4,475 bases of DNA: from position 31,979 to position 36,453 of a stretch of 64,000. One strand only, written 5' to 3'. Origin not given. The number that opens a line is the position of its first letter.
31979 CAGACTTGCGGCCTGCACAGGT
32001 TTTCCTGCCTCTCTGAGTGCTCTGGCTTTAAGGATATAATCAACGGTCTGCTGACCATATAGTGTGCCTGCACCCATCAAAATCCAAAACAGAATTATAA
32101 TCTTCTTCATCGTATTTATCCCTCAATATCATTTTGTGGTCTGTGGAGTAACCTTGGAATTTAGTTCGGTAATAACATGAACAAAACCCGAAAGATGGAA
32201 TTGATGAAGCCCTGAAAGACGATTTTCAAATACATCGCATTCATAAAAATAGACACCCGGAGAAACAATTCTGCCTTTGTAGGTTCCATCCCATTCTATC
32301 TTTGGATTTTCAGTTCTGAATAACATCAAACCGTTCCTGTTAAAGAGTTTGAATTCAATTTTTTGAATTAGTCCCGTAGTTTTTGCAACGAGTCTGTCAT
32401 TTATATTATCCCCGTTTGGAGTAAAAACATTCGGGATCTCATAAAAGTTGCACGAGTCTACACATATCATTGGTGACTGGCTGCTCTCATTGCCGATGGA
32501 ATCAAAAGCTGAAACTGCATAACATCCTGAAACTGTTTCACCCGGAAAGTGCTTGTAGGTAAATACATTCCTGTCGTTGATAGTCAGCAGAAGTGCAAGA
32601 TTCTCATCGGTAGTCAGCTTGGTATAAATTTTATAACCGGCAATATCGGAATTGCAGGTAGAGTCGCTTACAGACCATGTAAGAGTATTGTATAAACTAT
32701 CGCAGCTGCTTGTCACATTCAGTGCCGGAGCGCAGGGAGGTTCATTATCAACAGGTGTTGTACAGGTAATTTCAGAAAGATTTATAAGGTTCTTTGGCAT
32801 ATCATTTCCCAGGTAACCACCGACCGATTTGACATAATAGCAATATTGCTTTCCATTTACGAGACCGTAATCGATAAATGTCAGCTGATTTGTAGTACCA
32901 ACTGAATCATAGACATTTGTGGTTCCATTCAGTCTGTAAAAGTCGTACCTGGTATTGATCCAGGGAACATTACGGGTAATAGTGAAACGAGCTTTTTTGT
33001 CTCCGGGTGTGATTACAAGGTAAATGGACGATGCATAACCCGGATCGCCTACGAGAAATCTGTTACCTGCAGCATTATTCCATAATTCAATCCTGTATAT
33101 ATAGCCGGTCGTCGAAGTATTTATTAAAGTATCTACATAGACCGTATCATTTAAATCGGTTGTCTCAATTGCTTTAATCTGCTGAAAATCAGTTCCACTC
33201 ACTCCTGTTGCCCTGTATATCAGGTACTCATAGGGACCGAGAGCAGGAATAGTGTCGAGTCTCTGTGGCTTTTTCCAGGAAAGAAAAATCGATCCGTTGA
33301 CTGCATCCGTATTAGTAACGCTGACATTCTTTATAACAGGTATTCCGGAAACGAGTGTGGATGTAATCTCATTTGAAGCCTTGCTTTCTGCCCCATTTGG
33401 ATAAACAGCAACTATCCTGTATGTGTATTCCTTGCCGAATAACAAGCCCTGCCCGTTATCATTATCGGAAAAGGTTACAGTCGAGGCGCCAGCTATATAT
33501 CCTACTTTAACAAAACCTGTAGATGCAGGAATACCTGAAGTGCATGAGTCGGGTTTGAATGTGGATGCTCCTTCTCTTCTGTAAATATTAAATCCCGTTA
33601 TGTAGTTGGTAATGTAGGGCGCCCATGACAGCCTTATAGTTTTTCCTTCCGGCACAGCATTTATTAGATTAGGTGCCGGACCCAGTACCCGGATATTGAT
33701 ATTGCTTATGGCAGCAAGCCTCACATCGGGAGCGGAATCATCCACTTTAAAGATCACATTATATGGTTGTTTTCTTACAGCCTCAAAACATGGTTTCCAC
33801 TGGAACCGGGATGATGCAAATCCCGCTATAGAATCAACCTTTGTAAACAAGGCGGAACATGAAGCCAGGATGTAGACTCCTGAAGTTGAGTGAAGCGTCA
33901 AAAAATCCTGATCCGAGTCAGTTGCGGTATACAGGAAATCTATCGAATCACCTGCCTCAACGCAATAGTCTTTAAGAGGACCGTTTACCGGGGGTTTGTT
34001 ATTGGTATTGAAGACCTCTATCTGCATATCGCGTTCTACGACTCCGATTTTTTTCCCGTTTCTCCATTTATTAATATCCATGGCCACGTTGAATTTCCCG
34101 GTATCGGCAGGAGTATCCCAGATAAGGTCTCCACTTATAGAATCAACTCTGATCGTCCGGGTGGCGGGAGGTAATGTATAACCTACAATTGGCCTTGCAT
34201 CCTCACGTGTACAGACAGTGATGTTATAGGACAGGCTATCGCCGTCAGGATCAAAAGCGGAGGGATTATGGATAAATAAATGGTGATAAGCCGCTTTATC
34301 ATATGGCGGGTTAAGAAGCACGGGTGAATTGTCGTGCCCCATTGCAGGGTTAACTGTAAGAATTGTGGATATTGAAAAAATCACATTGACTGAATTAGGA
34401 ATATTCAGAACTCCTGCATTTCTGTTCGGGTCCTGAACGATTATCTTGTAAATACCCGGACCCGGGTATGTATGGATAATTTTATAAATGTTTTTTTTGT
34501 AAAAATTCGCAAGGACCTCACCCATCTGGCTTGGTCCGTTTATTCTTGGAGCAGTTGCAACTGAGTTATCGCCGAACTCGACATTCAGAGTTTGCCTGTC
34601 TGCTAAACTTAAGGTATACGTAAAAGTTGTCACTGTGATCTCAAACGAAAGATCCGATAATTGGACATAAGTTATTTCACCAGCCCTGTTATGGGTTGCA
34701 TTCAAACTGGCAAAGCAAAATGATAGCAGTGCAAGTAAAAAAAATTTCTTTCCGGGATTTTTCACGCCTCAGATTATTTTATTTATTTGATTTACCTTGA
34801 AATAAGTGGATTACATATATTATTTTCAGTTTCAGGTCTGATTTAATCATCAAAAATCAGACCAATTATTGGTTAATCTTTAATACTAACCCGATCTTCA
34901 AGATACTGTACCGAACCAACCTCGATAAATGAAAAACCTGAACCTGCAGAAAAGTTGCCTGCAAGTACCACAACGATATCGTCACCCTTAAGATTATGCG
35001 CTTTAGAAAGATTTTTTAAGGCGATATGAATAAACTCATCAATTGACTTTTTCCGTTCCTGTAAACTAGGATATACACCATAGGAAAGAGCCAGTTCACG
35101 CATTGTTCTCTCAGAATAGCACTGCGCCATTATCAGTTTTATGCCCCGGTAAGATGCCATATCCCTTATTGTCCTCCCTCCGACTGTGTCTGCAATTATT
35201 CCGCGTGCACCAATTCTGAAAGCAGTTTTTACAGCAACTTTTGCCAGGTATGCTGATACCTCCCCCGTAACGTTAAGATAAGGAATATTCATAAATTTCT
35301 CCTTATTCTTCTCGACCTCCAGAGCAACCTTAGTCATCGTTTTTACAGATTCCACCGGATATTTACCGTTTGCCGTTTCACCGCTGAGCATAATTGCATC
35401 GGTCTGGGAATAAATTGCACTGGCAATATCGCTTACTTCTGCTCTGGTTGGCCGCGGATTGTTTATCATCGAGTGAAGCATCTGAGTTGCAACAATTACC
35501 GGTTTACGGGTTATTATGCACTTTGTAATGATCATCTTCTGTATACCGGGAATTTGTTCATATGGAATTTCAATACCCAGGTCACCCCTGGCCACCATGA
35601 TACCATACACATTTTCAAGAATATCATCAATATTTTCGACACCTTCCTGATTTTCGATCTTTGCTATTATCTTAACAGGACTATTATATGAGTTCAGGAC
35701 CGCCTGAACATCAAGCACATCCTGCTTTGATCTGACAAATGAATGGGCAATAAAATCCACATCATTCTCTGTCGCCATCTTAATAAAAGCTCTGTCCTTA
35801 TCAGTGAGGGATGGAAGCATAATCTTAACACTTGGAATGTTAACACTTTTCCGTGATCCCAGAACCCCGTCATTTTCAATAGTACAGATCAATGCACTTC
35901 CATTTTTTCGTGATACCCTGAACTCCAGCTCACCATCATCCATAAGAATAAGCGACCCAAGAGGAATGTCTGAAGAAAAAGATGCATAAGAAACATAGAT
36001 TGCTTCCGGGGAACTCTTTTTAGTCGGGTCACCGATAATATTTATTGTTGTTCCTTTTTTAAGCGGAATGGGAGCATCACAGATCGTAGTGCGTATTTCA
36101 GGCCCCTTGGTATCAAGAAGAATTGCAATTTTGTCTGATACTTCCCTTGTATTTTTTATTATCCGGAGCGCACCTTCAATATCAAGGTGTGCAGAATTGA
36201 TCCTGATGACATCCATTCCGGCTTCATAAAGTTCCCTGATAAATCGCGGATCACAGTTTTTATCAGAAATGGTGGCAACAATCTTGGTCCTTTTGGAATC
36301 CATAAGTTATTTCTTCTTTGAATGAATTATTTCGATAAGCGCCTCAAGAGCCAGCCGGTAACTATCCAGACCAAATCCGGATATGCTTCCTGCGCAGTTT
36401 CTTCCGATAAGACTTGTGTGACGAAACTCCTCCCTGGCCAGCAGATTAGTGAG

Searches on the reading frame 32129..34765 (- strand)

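Call 43: search_protein_families(library=pfam, proteins=[window:32129-34765:-], max_evalue=0.00001)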
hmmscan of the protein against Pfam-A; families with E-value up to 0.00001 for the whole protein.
window:32129-34765:- (878 aa): 1 family
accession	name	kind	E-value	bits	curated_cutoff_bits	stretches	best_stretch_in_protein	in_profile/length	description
PF13585.12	CHU_C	-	1.3e-14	54.5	27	1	776-845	2-72/86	CHU_C Type IX secretion signal domain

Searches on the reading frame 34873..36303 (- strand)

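Call 43: search_protein_families(library=pfam, proteins=[window:34873-36303:-], max_evalue=0.00001)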
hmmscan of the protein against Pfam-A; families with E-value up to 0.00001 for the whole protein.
window:34873-36303:- (476 aa): 2 families
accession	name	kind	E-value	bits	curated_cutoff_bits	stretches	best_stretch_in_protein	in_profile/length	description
PF00224.27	PK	-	6.1e-110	367.8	30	1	4-320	2-328/328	Pyruvate kinase, barrel domain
PF02887.21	PK_C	-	9.5e-16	58.4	28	1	354-452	4-102/114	Pyruvate kinase, alpha/beta domain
